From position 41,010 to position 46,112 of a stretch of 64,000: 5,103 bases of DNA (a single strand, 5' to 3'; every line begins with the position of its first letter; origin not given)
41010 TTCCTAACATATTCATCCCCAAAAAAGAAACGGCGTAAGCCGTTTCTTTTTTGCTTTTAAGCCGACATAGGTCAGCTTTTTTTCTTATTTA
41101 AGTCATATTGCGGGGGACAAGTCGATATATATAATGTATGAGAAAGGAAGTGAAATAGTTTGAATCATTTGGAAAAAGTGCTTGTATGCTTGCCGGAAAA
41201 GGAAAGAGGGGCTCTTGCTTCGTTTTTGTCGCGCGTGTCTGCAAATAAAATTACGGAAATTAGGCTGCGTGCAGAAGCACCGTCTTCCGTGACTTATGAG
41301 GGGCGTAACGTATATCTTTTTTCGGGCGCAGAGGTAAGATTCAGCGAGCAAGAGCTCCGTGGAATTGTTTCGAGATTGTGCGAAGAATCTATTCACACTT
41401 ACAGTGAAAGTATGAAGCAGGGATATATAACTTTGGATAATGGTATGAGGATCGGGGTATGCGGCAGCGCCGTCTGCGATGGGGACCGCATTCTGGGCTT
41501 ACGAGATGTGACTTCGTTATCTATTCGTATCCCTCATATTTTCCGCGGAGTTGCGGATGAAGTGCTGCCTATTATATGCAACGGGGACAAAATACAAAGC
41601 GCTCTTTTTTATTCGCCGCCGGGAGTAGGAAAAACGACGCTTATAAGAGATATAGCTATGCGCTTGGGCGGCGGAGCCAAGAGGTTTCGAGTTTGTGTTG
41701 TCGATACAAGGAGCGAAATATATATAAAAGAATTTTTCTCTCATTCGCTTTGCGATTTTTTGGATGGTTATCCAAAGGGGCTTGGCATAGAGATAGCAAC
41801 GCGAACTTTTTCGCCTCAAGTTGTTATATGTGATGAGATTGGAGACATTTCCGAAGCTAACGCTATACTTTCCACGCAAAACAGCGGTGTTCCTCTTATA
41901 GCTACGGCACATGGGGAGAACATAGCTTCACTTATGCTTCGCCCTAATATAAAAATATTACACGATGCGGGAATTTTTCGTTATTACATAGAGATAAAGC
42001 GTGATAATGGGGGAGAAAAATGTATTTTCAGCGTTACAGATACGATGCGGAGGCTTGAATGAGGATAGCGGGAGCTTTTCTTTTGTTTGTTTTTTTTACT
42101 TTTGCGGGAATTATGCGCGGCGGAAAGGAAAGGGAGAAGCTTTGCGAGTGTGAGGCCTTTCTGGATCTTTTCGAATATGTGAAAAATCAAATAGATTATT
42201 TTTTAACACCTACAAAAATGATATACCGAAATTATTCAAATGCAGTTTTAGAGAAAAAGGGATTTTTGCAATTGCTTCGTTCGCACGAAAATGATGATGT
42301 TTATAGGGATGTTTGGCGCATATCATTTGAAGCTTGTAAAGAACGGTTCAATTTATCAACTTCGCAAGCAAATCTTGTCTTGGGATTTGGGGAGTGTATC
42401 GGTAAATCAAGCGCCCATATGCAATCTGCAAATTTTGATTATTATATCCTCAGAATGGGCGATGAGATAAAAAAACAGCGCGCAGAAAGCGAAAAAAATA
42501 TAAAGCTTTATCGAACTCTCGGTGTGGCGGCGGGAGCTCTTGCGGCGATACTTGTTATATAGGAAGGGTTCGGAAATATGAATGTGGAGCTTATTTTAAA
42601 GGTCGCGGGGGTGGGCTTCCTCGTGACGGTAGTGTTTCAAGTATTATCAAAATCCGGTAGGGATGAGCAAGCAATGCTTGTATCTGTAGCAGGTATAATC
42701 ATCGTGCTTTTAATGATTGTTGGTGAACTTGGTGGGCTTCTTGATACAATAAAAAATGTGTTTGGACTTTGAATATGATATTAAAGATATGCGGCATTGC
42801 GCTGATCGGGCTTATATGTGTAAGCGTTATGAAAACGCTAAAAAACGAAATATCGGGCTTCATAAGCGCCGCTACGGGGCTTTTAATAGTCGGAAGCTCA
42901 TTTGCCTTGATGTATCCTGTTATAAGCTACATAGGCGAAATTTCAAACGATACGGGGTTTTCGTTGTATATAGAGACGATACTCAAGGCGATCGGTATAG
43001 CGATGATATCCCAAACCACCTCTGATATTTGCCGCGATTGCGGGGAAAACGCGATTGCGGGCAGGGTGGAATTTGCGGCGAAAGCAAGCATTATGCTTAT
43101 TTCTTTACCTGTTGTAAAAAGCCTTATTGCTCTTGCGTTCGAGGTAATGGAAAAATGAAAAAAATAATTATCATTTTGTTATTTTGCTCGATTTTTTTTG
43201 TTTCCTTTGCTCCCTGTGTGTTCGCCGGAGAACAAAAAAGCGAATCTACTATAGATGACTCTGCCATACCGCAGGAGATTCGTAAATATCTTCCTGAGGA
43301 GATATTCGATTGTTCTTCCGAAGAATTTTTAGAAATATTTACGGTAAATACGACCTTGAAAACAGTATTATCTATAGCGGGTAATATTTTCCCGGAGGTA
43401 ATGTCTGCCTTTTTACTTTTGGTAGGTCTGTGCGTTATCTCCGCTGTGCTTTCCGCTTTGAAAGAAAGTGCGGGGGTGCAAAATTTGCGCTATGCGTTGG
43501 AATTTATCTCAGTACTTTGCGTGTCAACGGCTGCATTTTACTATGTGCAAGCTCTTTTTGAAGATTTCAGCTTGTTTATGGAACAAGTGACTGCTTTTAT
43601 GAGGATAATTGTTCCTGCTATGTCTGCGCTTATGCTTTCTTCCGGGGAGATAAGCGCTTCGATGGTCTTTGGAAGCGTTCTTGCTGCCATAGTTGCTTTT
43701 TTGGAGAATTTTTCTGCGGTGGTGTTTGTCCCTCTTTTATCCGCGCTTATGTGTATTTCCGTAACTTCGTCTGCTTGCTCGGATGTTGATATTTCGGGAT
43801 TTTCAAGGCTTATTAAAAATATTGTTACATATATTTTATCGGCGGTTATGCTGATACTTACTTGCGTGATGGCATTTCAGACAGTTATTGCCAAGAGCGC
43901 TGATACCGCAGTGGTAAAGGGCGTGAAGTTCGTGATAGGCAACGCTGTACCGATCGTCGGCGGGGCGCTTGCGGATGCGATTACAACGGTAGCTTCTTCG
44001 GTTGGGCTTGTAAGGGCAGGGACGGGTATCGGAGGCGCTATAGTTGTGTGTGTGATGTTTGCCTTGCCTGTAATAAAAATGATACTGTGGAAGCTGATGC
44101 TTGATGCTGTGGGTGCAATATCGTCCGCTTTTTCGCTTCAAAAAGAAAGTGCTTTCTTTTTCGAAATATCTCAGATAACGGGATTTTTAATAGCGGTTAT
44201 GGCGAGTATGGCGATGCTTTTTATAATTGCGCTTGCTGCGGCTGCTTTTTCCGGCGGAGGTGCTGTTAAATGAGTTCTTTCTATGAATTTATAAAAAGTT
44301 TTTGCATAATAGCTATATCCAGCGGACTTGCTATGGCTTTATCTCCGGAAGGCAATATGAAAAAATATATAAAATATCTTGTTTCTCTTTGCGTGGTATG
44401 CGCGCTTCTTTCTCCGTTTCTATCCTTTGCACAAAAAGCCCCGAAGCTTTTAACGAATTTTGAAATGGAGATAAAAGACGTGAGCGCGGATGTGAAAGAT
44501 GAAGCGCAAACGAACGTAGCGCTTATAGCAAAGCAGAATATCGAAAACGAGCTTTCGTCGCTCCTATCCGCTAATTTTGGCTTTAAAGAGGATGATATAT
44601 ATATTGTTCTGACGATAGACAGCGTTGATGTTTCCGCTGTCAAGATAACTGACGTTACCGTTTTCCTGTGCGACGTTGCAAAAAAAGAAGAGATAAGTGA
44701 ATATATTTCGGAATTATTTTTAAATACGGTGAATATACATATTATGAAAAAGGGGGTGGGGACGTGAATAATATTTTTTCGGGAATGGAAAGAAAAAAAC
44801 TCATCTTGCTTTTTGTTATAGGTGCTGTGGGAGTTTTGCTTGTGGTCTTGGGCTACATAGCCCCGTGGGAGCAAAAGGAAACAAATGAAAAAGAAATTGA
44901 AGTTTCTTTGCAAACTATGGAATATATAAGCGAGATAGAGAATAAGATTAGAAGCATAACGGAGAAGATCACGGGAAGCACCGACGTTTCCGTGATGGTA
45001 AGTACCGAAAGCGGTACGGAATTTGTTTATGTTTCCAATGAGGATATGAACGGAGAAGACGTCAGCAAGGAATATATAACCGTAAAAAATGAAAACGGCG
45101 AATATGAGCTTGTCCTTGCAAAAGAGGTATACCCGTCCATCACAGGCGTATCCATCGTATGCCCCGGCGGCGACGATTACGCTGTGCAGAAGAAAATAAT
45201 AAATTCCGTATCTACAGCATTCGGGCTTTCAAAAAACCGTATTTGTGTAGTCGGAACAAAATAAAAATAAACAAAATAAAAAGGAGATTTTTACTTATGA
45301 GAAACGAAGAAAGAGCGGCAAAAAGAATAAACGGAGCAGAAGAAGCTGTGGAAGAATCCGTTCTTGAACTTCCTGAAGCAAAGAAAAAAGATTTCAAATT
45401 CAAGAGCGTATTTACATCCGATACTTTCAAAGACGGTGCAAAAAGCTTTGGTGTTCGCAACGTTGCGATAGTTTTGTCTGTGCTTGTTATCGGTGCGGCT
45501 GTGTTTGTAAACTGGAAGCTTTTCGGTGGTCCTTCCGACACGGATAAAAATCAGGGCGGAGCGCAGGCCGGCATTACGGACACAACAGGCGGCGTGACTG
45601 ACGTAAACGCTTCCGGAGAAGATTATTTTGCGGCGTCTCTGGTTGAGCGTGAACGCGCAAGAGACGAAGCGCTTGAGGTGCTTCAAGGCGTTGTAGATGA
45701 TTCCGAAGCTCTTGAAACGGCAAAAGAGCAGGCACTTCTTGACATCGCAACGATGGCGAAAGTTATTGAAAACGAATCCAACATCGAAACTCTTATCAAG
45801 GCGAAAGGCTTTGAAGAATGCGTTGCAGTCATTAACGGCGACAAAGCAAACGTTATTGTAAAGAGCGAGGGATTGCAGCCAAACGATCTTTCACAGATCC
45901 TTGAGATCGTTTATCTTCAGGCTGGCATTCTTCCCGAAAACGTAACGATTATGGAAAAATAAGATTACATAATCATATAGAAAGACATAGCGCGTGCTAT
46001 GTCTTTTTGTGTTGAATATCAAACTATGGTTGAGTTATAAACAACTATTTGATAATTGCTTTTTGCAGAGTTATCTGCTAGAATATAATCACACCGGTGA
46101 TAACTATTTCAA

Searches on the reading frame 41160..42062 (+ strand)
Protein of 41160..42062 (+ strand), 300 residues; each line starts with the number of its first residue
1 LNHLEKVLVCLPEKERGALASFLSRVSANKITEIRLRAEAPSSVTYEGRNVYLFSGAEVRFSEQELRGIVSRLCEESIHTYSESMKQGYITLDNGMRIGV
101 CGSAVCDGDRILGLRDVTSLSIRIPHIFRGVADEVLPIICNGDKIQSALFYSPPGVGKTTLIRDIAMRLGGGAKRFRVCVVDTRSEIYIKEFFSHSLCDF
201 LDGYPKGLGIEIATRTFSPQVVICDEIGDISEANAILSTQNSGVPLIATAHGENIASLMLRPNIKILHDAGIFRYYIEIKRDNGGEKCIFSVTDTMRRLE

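Call 6: search_protein_families(library=pfam, proteins=[window:41160-42062:+])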
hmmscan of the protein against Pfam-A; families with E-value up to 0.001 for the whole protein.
window:41160-42062:+ (300 aa): 2 families
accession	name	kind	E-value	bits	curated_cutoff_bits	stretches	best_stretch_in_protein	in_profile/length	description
PF19568.5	Spore_III_AA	-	1.7e-47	162.5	27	1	26-283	24-290/306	Sporulation stage III, protein AA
PF00004.35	AAA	-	1.5e-05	25.9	21.2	1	149-234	2-73/131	ATPase family associated with various cellular activities (AAA)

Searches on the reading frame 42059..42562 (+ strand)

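Call 6: search_protein_families(library=pfam, proteins=[window:42059-42562:+])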
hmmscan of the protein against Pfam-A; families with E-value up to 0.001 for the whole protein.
window:42059-42562:+ (167 aa): 1 family
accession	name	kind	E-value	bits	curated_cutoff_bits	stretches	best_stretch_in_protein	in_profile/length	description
PF09548.15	Spore_III_AB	-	2.4e-25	89.9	32.5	1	3-167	2-170/170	Stage III sporulation protein AB (spore_III_AB)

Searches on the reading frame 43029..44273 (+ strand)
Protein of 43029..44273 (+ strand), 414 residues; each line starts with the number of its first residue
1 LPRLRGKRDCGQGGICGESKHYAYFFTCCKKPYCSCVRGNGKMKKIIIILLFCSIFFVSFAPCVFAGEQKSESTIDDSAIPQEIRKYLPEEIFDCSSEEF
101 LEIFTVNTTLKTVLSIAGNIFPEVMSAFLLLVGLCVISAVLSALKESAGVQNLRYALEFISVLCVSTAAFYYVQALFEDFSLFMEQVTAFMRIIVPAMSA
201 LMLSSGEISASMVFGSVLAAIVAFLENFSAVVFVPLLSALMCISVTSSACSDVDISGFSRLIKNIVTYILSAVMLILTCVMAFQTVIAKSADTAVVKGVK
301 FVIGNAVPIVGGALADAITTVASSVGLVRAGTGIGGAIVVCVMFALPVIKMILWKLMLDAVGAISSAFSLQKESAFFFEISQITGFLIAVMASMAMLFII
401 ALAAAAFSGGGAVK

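Call 6: search_protein_families(library=pfam, proteins=[window:43029-44273:+])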
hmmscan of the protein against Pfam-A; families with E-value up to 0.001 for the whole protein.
window:43029-44273:+ (414 aa): 1 family
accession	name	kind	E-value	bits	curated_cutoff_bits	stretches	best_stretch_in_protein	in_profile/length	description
PF09546.15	Spore_III_AE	-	1.4e-38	133.4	27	1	104-408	17-320/321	Stage III sporulation protein AE (spore_III_AE)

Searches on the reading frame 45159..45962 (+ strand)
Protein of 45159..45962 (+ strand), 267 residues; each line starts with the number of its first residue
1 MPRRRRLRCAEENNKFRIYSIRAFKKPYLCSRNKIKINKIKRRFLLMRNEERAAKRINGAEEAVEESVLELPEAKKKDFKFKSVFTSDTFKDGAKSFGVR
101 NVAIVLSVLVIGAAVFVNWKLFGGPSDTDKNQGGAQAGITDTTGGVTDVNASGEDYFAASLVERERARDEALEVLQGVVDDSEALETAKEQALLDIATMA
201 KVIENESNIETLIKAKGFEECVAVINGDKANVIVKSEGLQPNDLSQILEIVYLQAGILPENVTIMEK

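Call 6: search_protein_families(library=pfam, proteins=[window:45159-45962:+])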
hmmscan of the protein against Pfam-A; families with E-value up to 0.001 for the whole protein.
window:45159-45962:+ (267 aa): 1 family
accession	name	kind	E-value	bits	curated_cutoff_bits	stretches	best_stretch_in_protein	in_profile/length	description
PF12685.13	SpoIIIAH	-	4.8e-32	111.9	30.6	1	104-264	6-191/191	SpoIIIAH-like protein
